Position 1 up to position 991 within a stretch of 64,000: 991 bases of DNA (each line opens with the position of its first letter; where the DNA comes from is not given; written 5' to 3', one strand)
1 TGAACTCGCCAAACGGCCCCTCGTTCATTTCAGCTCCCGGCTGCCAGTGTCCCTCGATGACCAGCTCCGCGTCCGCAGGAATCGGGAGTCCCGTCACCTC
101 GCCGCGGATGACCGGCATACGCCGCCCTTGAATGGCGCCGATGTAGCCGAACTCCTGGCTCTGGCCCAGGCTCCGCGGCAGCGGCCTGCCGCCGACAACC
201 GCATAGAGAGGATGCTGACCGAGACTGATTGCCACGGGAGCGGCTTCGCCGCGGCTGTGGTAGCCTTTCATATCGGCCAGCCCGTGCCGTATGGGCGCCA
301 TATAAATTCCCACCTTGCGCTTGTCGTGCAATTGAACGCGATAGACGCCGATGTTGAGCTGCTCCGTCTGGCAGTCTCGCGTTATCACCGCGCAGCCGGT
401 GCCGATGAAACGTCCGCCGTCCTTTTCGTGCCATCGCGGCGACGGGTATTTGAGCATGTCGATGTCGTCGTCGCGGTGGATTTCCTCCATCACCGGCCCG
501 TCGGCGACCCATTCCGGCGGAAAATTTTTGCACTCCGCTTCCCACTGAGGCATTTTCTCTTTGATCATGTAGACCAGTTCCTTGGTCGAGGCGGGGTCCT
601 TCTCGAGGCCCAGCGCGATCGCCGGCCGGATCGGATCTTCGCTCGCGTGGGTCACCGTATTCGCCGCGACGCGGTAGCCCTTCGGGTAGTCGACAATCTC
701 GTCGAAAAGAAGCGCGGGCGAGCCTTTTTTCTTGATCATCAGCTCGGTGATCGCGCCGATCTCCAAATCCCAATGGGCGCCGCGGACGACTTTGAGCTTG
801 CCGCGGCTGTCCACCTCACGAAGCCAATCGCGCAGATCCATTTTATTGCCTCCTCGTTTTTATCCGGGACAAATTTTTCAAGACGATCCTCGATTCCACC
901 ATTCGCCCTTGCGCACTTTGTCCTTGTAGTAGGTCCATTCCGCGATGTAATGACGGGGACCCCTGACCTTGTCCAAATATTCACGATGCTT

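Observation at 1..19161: Candidate (hetero)aromatic-acid catabolic island: two UbiD decarboxylases, class II aldolase, three-subunit Mo-hydroxylase, multi-SBP ABC importer, asparaginase, hbd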

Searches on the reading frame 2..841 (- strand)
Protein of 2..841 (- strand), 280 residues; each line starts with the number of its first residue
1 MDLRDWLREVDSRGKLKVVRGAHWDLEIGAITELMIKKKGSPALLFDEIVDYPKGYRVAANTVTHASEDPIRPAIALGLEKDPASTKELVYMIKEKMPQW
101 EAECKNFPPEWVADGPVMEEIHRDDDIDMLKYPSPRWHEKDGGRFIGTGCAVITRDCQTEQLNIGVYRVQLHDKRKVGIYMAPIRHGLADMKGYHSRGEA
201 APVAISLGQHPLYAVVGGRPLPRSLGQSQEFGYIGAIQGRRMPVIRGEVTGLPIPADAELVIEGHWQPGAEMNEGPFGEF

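Call 6: search_protein_families(library=pfam, proteins=[window:2-841:-])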
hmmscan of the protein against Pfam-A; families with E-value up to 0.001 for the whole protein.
window:2-841:- (280 aa): 2 families
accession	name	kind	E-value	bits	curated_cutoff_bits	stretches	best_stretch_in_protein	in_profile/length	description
PF01977.22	UbiD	-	7.5e-45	153.1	23.3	1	113-280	6-171/206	3-octaprenyl-4-hydroxybenzoate carboxy-lyase Rift-related domain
PF20695.2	UbiD_N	-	6.5e-09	36.2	24.3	1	9-82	3-68/78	3-octaprenyl-4-hydroxybenzoate carboxy-lyase N-terminal domain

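Call 12: search_protein_families(library=ncbifam, proteins=[window:2-841:-], max_evalue=0.00001)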
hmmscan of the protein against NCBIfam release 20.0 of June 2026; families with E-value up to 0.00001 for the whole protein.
window:2-841:- (280 aa): 7 families
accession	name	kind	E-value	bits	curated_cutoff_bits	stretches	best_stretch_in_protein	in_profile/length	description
TIGR00148.1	TIGR00148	subfamily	9.2e-45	153.1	244.85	1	3-280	1-272/438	UbiD family decarboxylase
NF041204.1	VdcC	exception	5.9e-44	150.3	650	1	2-280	3-272/467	non-oxidative hydroxyarylic acid decarboxylases subunit C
TIGR03701.1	mena_SCO4490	equivalog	3.9e-41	141.2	495.9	1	7-279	3-275/433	menaquinone biosynthesis decarboxylase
TIGR02724.1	phenyl_P_beta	equivalog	5.9e-39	133.7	468.95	1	1-280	1-266/472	phenylphosphate carboxylase subunit beta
NF041219.1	BagN_FevL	exception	1.6e-35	122.6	1000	1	2-280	19-293/502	bagremycin/ferroverdin biosynthesis UbiD family decarboxylase BagN/FevL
TIGR02723.1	phenyl_P_alpha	equivalog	2.6e-30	105.5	564.6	1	13-280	21-274/485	phenylphosphate carboxylase subunit alpha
NF008175.0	PRK10922.1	equivalog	6.2e-26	91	788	1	2-279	8-290/497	4-hydroxy-3-polyprenylbenzoate decarboxylase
